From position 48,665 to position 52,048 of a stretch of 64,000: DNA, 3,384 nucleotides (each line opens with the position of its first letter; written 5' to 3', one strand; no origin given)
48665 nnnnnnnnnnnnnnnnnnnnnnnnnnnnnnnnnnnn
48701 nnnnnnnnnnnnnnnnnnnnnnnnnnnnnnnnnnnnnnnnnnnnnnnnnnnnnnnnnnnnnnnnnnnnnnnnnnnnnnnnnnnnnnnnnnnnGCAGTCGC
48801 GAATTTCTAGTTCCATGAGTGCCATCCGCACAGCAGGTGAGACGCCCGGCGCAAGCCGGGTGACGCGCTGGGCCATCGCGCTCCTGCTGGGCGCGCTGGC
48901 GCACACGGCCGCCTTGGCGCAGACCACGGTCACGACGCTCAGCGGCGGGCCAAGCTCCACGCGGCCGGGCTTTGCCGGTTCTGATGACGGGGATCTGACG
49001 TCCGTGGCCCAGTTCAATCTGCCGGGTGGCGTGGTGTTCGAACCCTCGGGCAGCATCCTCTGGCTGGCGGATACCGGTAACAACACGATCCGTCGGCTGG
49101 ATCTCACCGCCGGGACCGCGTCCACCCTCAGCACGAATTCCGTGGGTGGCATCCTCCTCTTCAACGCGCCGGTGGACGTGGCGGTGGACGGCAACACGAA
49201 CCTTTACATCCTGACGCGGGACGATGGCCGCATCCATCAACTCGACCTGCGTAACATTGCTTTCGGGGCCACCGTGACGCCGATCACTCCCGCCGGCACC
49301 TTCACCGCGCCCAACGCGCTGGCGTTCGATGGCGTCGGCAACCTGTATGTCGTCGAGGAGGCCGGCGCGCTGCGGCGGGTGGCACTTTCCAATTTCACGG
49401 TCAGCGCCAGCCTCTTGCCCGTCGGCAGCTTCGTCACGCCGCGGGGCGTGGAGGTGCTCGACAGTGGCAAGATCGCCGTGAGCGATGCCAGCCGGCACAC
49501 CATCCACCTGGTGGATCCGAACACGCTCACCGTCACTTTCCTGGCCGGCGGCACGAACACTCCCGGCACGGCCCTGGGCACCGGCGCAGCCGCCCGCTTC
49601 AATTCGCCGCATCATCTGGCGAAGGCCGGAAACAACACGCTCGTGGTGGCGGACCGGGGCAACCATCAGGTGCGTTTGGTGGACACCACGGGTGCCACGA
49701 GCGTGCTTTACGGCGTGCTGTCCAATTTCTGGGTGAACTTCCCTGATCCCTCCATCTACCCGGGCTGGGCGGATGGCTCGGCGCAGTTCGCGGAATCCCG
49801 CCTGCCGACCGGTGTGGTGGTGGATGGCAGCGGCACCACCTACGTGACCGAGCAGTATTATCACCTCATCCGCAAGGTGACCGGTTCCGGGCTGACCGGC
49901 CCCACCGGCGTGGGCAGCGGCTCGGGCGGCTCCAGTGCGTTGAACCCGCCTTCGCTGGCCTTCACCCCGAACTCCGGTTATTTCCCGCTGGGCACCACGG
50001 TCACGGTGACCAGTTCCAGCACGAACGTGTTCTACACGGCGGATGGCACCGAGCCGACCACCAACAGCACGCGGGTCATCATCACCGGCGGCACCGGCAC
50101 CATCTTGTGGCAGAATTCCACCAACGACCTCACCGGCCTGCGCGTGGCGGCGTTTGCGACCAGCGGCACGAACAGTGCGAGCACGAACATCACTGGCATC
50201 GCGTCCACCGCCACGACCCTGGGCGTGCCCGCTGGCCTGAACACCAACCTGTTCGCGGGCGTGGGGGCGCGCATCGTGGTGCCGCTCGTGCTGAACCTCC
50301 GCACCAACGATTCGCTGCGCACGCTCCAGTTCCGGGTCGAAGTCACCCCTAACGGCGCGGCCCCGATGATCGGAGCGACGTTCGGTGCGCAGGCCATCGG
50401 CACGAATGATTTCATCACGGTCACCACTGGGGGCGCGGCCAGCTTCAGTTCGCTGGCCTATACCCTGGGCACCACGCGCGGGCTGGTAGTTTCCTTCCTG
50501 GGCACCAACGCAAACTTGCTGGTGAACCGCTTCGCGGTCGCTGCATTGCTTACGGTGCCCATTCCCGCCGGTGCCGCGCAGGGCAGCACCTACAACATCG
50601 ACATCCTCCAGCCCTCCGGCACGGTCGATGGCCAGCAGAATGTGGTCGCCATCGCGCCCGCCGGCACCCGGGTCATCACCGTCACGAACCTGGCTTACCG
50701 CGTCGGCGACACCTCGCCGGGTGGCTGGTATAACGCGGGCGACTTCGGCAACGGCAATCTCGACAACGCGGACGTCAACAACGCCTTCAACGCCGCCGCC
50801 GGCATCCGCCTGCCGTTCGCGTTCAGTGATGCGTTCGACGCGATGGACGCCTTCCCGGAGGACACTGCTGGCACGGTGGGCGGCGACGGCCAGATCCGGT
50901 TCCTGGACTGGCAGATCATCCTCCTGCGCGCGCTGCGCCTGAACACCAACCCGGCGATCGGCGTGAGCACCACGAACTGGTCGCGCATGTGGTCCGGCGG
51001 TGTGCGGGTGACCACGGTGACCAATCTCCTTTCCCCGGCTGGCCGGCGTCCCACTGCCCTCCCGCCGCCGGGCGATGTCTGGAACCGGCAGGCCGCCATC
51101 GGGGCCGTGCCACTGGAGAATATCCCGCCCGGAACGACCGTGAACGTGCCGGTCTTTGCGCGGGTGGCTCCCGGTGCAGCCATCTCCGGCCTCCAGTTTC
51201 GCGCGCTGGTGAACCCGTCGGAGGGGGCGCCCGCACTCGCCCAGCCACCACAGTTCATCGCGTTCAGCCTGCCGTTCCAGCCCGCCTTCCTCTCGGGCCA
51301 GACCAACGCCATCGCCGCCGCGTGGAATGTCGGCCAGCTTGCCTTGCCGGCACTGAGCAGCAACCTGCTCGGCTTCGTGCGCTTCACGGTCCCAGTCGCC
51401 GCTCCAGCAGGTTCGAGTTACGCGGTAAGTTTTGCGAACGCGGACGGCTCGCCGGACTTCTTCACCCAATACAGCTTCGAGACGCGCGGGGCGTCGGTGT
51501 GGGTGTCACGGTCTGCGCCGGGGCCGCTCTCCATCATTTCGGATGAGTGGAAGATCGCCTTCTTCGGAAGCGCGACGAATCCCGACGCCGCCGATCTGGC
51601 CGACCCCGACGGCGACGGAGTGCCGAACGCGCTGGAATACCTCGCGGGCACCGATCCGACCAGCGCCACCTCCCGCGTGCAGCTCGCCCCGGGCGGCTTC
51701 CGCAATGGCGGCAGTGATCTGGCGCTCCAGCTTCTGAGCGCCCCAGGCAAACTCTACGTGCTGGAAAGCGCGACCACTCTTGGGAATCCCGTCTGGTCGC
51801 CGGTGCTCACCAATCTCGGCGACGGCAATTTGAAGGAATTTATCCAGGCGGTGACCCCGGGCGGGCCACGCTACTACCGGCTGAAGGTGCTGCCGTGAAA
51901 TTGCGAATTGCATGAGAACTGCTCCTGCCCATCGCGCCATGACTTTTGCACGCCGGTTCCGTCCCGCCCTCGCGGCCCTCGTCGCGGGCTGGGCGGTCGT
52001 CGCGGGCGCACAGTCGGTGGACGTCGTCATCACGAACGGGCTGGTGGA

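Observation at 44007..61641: Secretin operon and pseudopilin genes bracket three giant NHL-repeat exoproteins; no ATPase or platform gene nearby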

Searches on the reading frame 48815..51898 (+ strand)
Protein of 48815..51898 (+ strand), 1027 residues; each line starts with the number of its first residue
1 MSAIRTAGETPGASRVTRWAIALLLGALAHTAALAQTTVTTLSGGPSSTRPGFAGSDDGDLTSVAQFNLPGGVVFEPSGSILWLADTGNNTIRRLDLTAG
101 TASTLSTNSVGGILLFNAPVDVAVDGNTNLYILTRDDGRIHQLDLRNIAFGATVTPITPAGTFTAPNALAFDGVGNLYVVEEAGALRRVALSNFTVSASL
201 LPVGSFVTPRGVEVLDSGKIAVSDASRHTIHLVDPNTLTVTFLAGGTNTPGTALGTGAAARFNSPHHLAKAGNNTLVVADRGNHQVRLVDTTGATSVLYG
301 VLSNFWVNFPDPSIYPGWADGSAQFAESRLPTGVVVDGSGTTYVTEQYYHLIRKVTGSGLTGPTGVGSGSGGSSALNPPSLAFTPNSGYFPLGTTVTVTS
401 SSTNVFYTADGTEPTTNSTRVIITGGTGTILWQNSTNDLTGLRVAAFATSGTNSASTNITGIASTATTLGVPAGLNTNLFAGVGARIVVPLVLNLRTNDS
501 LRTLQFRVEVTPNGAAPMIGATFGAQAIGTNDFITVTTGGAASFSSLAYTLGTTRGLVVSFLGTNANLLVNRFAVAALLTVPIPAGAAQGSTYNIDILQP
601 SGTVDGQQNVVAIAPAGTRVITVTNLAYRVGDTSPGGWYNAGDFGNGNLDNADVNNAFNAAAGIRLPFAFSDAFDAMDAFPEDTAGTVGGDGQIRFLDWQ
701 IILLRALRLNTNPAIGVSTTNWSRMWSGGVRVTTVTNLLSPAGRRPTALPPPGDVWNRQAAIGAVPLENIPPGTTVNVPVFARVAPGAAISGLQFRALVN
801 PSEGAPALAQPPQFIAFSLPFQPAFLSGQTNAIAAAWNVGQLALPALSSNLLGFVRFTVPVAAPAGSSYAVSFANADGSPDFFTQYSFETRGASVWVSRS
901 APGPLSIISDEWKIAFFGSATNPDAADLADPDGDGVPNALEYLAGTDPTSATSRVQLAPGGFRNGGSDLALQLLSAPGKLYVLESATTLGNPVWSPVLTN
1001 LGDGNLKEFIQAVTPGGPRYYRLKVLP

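Call 4: search_protein_families(library=pfam, proteins=[window:48815-51898:+], max_evalue=0.01)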
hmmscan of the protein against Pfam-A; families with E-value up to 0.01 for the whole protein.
window:48815-51898:+ (1027 aa): 4 families
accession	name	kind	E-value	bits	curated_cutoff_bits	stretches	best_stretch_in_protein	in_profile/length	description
PF01436.27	NHL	-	8.2e-12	45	20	0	262-287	1-26/28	NHL repeat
PF13290.12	CHB_HEX_C_1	-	7.8e-05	23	22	1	385-456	1-65/67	Chitobiase/beta-hexosaminidase C-terminal domain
PF25021.1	TEN_NHL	-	0.00061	19.3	27.1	0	257-289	324-356/357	Teneurin NHL domain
PF18884.5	TSP3_bac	-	0.0036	17.5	25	0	930-951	1-22/22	Bacterial TSP3 repeat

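Call 7: search_protein_families(library=ncbifam, proteins=[window:48815-51898:+], max_evalue=0.01)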
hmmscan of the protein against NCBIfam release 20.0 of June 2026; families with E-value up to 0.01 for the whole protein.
window:48815-51898:+ (1027 aa): 1 family
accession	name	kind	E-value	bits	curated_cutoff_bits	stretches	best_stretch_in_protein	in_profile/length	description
NF035926.1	scyF_NHL_VPEP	equivalog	4.6e-09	35.9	350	1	159-300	147-284/376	scytonemin biosynthesis PEP-CTERM protein ScyF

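Call 44: predict_structure(alignment_id=A1)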
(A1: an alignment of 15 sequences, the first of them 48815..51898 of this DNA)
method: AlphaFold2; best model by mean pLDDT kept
length: 1027 residues; sequences in the alignment: 15
mean_pLDDT: 58.5   pTM: 0.39
mean pLDDT of the five models: 58.5, 58.1, 57.0, 54.9, 47.1
residues with pLDDT >= 90: 55; 70-90: 361; 50-70: 195; < 50: 416
segments of 3 or more residues with pLDDT < 50: 1-38, 44-65, 108-111, 247-259, 301-328, 368-376, 387-389, 460-465, 473-477, 528-541, 563-572, 606-608, 626-758, 786-788, 819-849, 880-885, 901-970, 1010-1017
pLDDT, mean of each block of 10 residues (from residue 1): 26 33 32 37 43 32 53 80 84 76 60 72 84 91 72 77 90 87 90 80 87 88 88 87 62 37 85 84 80 70 34 29 40 82 74 67 58 47 56 71 78 81 77 61 71 53 52 51 65 60 80 85 66 32 72 85 49 62 77 85 59 74 52 27 34 33 29 27 26 27 24 29 26 26 23 33 72 83 56 69 76 62 32 37 39 80 81 64 51 72 35 41 44 37 35 31 34 62 72 73 57 48 70
secondary structure, 60 per line:
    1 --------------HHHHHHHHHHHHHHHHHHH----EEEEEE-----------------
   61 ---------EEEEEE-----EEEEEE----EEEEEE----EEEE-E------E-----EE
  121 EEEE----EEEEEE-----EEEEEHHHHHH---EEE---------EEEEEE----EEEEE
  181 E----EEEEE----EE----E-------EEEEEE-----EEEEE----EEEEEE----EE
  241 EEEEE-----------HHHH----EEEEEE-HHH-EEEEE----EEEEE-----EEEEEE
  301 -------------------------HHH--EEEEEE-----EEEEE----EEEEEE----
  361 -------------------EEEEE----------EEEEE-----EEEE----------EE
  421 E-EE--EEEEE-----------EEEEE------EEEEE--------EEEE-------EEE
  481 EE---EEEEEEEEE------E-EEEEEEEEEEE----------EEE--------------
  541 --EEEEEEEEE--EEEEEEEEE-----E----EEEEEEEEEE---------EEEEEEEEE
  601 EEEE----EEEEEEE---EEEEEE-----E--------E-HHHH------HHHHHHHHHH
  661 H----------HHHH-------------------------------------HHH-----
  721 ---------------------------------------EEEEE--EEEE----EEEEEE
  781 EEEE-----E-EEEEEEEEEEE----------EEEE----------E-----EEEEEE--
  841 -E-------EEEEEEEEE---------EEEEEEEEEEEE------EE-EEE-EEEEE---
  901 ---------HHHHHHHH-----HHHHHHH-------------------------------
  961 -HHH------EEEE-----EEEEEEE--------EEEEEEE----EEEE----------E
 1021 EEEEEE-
elements in order (helices of 4 or more, strands of 3 or more residues): H15-33 E38-43 E70-75 E81-86 E91-96 E101-104 E119-124 E129-134 E140-144 H145-150 E154-156 E166-171 E176-181 E186-190 E209-214 E220-224 E229-234 E239-245 H257-260 E265-270 E276-280 E285-289 E295-300 E331-336 E342-346 E351-356 E380-384 E395-399 E405-408 E419-421 E427-431 E443-447 E454-458 E467-470 E478-482 E486-494 E503-513 E524-526 E543-551 E554-562 E573-582 E592-604 E609-615 E619-624 H641-644 H651-661 H672-675 E760-764 E767-770 E775-784 E792-802 E813-816 E833-838 E850-858 E868-879 E889-891 E893-897 H910-917 H923-929 E971-974 E980-986 E995-1001 E1006-1009 E1020-1026

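Call 48: search_solved_structures(query=A1, max_evalue=1)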
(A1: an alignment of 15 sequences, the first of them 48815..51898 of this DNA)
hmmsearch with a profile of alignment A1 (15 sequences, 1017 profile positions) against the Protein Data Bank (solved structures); distinct sequences matched with E-value up to 1: 101 (the best 60 are shown).
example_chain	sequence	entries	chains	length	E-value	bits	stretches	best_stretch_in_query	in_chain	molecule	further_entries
6i37_A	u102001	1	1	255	6.1e-40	140.1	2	54-232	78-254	nv1Pizza6-AYW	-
7zcj_A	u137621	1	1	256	6.4e-40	140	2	66-233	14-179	Pizza6-TNH-TSH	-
3wwa_A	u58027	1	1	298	6.8e-40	139.9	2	54-222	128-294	Pizza7H protein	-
6i38_A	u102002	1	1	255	6.9e-40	139.9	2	54-233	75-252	nv2Pizza6-AYW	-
7zqg_A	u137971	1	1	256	3.2e-39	137.7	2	67-233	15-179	Pizza6-KSH-TSH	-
7zpz_A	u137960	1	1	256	3.8e-39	137.4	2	66-233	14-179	Pizza6-TSR-TSH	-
7zq2_A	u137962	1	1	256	1.9e-38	135.2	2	67-232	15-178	Pizza6-RSH-TSH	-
6f0s_A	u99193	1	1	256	1.8e-31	112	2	66-233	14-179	Pizza6-SYW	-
6rej_A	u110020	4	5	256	3.1e-31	111.3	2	66-233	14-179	Pizza6-SH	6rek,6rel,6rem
6f0t_A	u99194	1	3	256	4e-31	110.9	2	67-233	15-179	Pizza6-SFW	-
6qsd_A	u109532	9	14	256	5.4e-31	110.5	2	66-233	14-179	Pizza6S | Pizza6-S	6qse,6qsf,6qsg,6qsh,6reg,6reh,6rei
3ww9_A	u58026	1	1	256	1.3e-30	109.1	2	66-233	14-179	pizza6 protein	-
6f0q_A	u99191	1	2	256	5.4e-30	107.1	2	66-233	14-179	Pizza6-AYW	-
6ren_A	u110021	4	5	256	5.8e-30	107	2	66-233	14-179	3fPizza6-SH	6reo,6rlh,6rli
6i3b_A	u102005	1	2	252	5.8e-30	107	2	67-233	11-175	cPizza6-AYW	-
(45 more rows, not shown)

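Call 49: fold_search(model_id=the predicted structure, library=pdb)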
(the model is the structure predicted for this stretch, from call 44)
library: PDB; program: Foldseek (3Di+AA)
matches with E <= 10: 1913; with E <= 0.001: 841
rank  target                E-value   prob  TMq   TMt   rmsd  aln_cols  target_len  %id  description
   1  7djl_C                3.0e-15  1.00  0.23  0.49  21.9       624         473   12  Structure of four truncated and mutated forms of quenching protein (released 2022-06-08)
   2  6f0t_A                1.0e-14  1.00  0.22  0.84   5.0       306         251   23  Crystal structure of Pizza6-SFW (released 2018-03-21)
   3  7ov7_B                1.8e-14  1.00  0.22  0.84   3.9       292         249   24  The hybrid cage formed between Pizza6-S and Cu(II)-substituted trilacunary Keggin (released 2022-04-27)
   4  6rej                  2.7e-14  1.00  0.21  0.83   4.2       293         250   24  Crystal structure of Pizza6-SH with Zn2+ (released 2019-07-31)
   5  6ren_A                2.9e-14  1.00  0.22  0.84   5.9       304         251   23  Crystal structure of 3fPizza6-SH with Zn2+ (released 2019-07-31)
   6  6rek                  3.1e-14  1.00  0.22  0.85   4.2       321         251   23  Crystal structure of Pizza6-SH with Cu2+ (released 2019-07-31)
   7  6qsh                  4.9e-14  1.00  0.21  0.82   4.3       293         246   24  Crystal structure of the hybrid bioinorganic complex of Pizza6S linked by the 1:2 Ce-substituted Keggin (released 2020-03-18)
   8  7djm                  4.9e-14  1.00  0.24  0.51  25.9       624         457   12  Structure of four truncated and mutated forms of quenching protein (released 2022-06-08)
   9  7zcj                  6.7e-14  1.00  0.22  0.83   4.0       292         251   23  Crystal structure of Pizza6-TNH-TSH with Silicotungstic Acid (STA) polyoxometalate (released 2023-04-19)
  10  6i3b_A                6.7e-14  1.00  0.21  0.82   4.2       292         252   23  Crystal structure of cPizza6-AYW, a circularly permuted designer protein (released 2019-11-20)
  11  6ren_B                7.8e-14  1.00  0.21  0.83   4.1       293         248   23  Crystal structure of 3fPizza6-SH with Zn2+ (released 2019-07-31)
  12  8j72_B                8.3e-14  1.00  0.22  0.77   4.7       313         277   20  Crystal structure of mammalian Trim71 in complex with lncRNA Trincr1 (released 2024-03-06)
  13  3ww9                  8.7e-14  1.00  0.22  0.84   3.2       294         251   24  Crystal structure of the computationally designed Pizza6 protein (released 2014-10-08)
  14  6qsd                  1.0e-13  1.00  0.22  0.85   4.4       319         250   22  Crystal structure of Pizza6S (released 2020-03-18)
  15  7zq2                  1.0e-13  1.00  0.21  0.83   4.1       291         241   23  Crystal structure of Pizza6-RSH-TSH with Silicotungstic Acid (STA) polyoxometalate (released 2023-05-10)
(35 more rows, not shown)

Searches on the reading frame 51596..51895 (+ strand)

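Call 70: search_protein_families(library=pfam, proteins=[window:51596-51895:+], max_evalue=10)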
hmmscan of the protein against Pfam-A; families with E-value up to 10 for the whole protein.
window:51596-51895:+ (100 aa): 1 family
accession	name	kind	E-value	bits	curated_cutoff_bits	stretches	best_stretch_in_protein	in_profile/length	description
PF18884.5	TSP3_bac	-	0.00029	21.1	25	1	3-24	1-22/22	Bacterial TSP3 repeat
